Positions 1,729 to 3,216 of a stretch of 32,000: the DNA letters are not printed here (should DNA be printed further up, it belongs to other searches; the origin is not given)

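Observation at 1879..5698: ABC-importer ATPase fused in-frame to an intact M20 amidohydrolase: an import-and-deacylate operon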

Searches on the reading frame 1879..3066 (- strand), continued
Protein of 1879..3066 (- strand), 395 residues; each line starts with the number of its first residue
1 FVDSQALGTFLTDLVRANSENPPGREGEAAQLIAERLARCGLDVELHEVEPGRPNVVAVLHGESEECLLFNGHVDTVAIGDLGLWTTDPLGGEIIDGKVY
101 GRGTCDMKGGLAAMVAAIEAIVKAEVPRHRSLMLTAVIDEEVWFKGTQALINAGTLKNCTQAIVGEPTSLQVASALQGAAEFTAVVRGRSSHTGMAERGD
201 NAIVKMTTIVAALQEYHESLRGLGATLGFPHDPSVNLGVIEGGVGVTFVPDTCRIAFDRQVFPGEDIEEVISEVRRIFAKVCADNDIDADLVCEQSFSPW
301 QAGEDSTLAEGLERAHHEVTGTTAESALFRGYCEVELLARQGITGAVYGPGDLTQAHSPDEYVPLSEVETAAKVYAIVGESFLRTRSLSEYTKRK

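Call 45: search_solved_structures(query=window:1879-3066:-, max_evalue=1e-25, show_alignments=3)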
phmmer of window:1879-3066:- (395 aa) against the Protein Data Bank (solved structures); distinct sequences matched with E-value up to 1e-25: 4.
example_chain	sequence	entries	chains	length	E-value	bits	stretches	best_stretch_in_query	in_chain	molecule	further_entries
7uoi_A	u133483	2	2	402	9.7e-39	136.5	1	10-367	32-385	succinyl-diaminopimelate desuccinylase | Probable succinyl-diaminopimelate desuccinylase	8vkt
7rsf_A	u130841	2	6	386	5.5e-29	104.4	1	24-367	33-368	Acetylornithine deacetylase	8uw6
3ic1_A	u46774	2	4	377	4.7e-27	98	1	10-375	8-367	Succinyl-diaminopimelate desuccinylase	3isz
5vo3_A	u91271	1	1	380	4.8e-27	98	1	10-375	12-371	Succinyl-diaminopimelate desuccinylase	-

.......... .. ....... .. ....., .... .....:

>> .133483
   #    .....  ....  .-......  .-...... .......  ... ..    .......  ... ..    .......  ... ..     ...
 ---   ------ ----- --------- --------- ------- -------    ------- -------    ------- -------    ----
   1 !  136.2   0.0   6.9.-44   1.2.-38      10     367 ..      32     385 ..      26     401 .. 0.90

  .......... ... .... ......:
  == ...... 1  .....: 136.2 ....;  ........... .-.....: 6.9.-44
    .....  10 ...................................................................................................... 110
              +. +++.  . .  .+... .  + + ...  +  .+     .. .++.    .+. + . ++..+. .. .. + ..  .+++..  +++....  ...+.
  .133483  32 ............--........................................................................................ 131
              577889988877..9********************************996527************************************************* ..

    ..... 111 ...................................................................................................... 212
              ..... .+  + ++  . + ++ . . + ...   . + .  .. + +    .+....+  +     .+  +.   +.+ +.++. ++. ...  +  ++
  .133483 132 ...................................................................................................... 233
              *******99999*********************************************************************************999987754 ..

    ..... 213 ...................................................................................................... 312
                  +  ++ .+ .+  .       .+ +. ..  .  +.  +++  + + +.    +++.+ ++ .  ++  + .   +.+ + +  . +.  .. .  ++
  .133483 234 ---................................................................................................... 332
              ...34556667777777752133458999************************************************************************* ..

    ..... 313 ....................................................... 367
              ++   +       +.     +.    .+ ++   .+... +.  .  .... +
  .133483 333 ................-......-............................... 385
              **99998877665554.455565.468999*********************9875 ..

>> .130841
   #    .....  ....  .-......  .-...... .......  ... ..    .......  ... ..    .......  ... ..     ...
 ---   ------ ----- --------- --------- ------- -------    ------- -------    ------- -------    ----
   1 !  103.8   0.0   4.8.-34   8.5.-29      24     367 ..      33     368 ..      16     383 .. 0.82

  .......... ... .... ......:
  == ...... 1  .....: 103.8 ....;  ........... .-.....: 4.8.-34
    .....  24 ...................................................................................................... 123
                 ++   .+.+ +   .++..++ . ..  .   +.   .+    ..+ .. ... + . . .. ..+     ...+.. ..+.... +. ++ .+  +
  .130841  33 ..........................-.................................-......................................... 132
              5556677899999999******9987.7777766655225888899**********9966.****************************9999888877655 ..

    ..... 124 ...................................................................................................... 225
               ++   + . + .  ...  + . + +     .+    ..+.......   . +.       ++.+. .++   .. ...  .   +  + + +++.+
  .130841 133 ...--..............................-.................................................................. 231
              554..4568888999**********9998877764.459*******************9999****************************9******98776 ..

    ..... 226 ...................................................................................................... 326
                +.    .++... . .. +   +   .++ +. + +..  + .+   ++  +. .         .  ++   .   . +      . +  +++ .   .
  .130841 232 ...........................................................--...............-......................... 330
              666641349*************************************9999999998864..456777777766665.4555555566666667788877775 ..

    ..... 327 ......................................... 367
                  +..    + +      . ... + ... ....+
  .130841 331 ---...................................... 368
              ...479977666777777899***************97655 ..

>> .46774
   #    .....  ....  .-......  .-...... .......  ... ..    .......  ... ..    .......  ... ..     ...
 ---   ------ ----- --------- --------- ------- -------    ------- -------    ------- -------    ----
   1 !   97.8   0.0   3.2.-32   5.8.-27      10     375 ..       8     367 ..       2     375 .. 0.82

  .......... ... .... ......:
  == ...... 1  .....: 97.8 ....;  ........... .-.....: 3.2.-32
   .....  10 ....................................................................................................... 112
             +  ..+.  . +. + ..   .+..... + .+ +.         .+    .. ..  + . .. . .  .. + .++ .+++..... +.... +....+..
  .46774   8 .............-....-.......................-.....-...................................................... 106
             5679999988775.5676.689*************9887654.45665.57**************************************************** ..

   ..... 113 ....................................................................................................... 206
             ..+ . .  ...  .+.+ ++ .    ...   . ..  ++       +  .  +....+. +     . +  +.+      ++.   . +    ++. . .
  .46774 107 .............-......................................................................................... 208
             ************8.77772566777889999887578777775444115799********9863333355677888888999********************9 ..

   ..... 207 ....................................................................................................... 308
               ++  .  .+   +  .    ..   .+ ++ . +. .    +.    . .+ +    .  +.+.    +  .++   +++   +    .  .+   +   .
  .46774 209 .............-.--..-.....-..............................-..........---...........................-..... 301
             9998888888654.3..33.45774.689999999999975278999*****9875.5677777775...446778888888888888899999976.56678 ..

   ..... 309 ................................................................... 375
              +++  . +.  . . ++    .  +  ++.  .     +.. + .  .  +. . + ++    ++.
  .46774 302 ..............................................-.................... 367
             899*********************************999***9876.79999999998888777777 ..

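Call 72: search_solved_structures(query=L093:6582-7850:+, max_evalue=1e-20, show_alignments=1)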
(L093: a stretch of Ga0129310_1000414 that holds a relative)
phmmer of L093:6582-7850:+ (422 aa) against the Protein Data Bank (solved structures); distinct sequences matched with E-value up to 1e-20: 11.
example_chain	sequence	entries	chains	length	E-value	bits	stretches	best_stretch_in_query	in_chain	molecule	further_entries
8wwe_A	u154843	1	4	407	9e-89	301.5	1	1-405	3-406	(R)-DHPS dehydrogenase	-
4g07_A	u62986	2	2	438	1.2e-88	301.1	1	16-421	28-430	Histidinol dehydrogenase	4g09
8v35_A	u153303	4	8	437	2.2e-88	300.2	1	3-418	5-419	Sulfopropanediol 3-dehydrogenase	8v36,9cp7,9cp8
8v37_A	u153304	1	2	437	2.9e-87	296.5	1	3-418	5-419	Sulfopropanediol 3-dehydrogenase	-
9cp9_A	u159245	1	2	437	5.6e-87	295.6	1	3-418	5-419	Sulfopropanediol 3-dehydrogenase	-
6an0_A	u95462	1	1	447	1.2e-79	271.5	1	6-418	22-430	Histidinol dehydrogenase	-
4gic_A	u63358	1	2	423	1.7e-76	261.1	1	13-408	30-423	Histidinol dehydrogenase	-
1k75_A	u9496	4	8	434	1.2e-74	254.9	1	12-419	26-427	L-histidinol dehydrogenase | Histidinol dehydrogenase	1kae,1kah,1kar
9lbv_A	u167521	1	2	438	2.9e-74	253.7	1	19-418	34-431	Histidinol dehydrogenase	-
8xsq_A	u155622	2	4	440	2.9e-74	253.7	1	19-418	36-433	Histidinol dehydrogenase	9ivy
5vlb_A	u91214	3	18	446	1.1e-61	212.3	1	20-418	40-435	Histidinol dehydrogenase, chloroplastic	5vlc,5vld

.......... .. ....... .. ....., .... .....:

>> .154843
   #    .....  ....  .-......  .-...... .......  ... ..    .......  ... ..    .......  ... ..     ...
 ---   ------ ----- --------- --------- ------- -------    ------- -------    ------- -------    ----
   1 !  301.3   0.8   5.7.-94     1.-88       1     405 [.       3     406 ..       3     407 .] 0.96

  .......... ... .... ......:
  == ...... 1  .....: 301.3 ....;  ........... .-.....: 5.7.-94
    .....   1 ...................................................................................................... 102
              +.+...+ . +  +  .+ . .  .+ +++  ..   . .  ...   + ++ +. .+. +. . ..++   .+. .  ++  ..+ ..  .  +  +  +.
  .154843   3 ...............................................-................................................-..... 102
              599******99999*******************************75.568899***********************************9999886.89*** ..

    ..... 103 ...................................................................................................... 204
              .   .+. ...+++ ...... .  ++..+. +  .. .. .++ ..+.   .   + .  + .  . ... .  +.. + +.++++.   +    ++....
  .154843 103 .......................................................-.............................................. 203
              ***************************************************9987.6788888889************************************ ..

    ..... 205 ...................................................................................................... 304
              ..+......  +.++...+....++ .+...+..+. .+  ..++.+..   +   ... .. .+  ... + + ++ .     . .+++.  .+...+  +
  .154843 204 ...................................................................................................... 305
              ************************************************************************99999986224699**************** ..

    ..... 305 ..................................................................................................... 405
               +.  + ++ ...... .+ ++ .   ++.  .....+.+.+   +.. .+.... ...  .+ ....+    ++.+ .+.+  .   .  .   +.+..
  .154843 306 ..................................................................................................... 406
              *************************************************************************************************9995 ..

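Call 83: search_protein_families(library=ncbifam, proteins=[L098:7959-9146:+, L093:7962-9155:+, L096:7932-9128:+], max_evalue=1e-40)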
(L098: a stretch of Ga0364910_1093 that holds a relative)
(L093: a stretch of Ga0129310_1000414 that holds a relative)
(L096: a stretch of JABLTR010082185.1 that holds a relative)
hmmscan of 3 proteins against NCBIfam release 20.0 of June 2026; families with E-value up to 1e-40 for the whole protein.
L098:7959-9146:+ (395 aa): 16 families
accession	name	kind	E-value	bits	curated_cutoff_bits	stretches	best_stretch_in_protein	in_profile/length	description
TIGR01910.1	DapE-ArgE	subfamily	1.8e-79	267.6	217.6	1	20-385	1-373/373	ArgE/DapE family deacylase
NF009555.0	PRK13004.1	equivalog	3.5e-62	210.6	321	1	6-392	4-394/399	YgeY family selenium metabolism-linked hydrolase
NF005373.0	PRK06915.1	equivalog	4.6e-59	200.4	428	1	4-393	4-417/422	peptidase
NF006365.0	PRK08588.1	subfamily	2.9e-56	191.4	289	1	15-394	5-381/383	succinyl-diaminopimelate desuccinylase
TIGR01892.1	AcOrn-deacetyl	equivalog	2.5e-55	188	297.7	1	24-389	4-364/365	acetylornithine deacetylase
NF006399.0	PRK08651.1-2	equivalog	1.3e-50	172.6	381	1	16-386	3-397/405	succinyl-diaminopimelate desuccinylase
NF005710.0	PRK07522.1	subfamily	1.8e-50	172.3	412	1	16-389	7-384/391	acetylornithine deacetylase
TIGR03526.1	selenium_YgeY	hypoth_equivalog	1.9e-50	171.8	321.5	1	9-389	5-389/395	YgeY family selenium metabolism-linked hydrolase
NF006400.0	PRK08651.1-3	equivalog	9.5e-50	169.6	374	1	18-393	11-406/410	succinyl-diaminopimelate desuccinylase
NF009558.0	PRK13013.1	equivalog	1.4e-49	168.9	428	1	4-393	3-423/429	acetylornithine deacetylase/succinyl-diaminopimelate desuccinylase family protein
NF003474.0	PRK05111.1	equivalog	9.1e-48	163.1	460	1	36-390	31-377/383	acetylornithine deacetylase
NF006398.0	PRK08651.1-1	equivalog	1.6e-45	155.8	439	1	8-393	3-399/403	succinyl-diaminopimelate desuccinylase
NF006370.0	PRK08596.1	equivalog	2.7e-45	154.7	412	1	4-393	4-419/425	acetylornithine deacetylase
NF005306.0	PRK06837.1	subfamily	1.4e-44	152.6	376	1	57-388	75-416/427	ArgE/DapE family deacylase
NF010589.0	PRK13983.1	equivalog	1.1e-43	149.7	333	1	6-391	3-407/409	M20 family metallo-hydrolase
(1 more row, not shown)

L093:7962-9155:+ (397 aa): 14 families
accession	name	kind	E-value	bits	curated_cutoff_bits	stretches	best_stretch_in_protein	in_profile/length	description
TIGR01910.1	DapE-ArgE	subfamily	6.9e-79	265.7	217.6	1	21-384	1-370/373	ArgE/DapE family deacylase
NF006365.0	PRK08588.1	subfamily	1.7e-57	195.5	289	1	15-395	4-380/383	succinyl-diaminopimelate desuccinylase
NF009555.0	PRK13004.1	equivalog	4.1e-56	190.6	321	1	20-393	17-393/399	YgeY family selenium metabolism-linked hydrolase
TIGR01892.1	AcOrn-deacetyl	equivalog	1.4e-54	185.5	297.7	1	27-382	6-355/365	acetylornithine deacetylase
NF006400.0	PRK08651.1-3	equivalog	1.1e-52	179.3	374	1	19-389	11-400/410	succinyl-diaminopimelate desuccinylase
NF006399.0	PRK08651.1-2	equivalog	1.3e-49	169.3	381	0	20-229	6-216/405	succinyl-diaminopimelate desuccinylase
NF005710.0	PRK07522.1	subfamily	3.9e-49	167.9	412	1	20-381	10-374/391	acetylornithine deacetylase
TIGR03526.1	selenium_YgeY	hypoth_equivalog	2.2e-48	165.1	321.5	1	21-393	16-391/395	YgeY family selenium metabolism-linked hydrolase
NF005373.0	PRK06915.1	equivalog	3.8e-48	164.5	428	1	17-395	16-417/422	peptidase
NF005306.0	PRK06837.1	subfamily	2e-47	162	376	1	18-391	36-417/427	ArgE/DapE family deacylase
NF003474.0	PRK05111.1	equivalog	2e-46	158.6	460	1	46-380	39-365/383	acetylornithine deacetylase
NF006398.0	PRK08651.1-1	equivalog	1.5e-44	152.5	439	1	18-394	12-398/403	succinyl-diaminopimelate desuccinylase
NF009558.0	PRK13013.1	equivalog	2.9e-41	141.5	428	1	19-393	17-421/429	acetylornithine deacetylase/succinyl-diaminopimelate desuccinylase family protein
NF006370.0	PRK08596.1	equivalog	4.8e-41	140.7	412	0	18-384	17-408/425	acetylornithine deacetylase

L096:7932-9128:+ (398 aa): 14 families
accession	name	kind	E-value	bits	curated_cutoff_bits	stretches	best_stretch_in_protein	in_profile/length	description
TIGR01910.1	DapE-ArgE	subfamily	1.5e-79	268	217.6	1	23-387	2-372/373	ArgE/DapE family deacylase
NF009555.0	PRK13004.1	equivalog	6e-62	209.8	321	1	8-395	4-394/399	YgeY family selenium metabolism-linked hydrolase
NF006365.0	PRK08588.1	subfamily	5.6e-55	187.2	289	1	17-398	5-382/383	succinyl-diaminopimelate desuccinylase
TIGR01892.1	AcOrn-deacetyl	equivalog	3.4e-52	177.7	297.7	1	25-385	3-357/365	acetylornithine deacetylase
TIGR03526.1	selenium_YgeY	hypoth_equivalog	1e-49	169.5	321.5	1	9-394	3-391/395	YgeY family selenium metabolism-linked hydrolase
NF006400.0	PRK08651.1-3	equivalog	2.7e-49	168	374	1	15-393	6-403/410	succinyl-diaminopimelate desuccinylase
NF005710.0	PRK07522.1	subfamily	5.9e-49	167.2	412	1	16-387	5-379/391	acetylornithine deacetylase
NF006399.0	PRK08651.1-2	equivalog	8.2e-49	166.7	381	1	19-388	4-396/405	succinyl-diaminopimelate desuccinylase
NF009558.0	PRK13013.1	equivalog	3.2e-46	157.9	428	1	6-396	3-423/429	acetylornithine deacetylase/succinyl-diaminopimelate desuccinylase family protein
NF006398.0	PRK08651.1-1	equivalog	5.9e-46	157.2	439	1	13-393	6-396/403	succinyl-diaminopimelate desuccinylase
NF005373.0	PRK06915.1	equivalog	1.1e-44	153.1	428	0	68-396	81-417/422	peptidase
NF005306.0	PRK06837.1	subfamily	1.5e-44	152.5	376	1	17-393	38-418/427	ArgE/DapE family deacylase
NF006370.0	PRK08596.1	equivalog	1.4e-43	149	412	1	9-392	7-415/425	acetylornithine deacetylase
NF003474.0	PRK05111.1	equivalog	2.9e-42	144.9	460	1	47-387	39-371/383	acetylornithine deacetylase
